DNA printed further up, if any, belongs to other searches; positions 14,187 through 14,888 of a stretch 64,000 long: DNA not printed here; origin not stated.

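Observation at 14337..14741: Unusually long (89-nt) overlap between hofP and hofQ reading frames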

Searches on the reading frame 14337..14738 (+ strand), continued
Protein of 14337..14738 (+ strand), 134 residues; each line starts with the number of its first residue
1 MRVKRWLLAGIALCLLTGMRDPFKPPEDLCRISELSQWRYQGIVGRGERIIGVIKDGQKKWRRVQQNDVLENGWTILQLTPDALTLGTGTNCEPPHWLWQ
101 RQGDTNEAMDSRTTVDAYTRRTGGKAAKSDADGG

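Call 79: find_encoding_contigs(protein=P0533, flank=2500, max_places=1)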
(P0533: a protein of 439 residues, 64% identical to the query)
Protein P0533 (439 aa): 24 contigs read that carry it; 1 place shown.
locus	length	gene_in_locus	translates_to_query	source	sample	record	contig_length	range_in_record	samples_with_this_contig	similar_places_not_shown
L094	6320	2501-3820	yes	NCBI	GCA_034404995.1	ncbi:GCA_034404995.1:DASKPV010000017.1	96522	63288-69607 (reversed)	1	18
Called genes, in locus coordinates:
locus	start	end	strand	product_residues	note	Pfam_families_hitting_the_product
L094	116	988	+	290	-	PF11104:PilM_2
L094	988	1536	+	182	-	PF05137:PilN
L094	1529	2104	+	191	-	-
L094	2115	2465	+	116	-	-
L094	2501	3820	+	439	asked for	PF03958:Secretin_N, PF00263:Secretin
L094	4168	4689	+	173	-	PF02224:Cytidylate_kin (faint), PF13238:AAA_18, PF13671:AAA_33 (weak), PF01202:SKI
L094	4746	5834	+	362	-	PF13685:Fe-ADH_2, PF01761:DHQ_synthase, PF24621:DHQS_C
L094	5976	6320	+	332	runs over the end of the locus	PF05036:SPOR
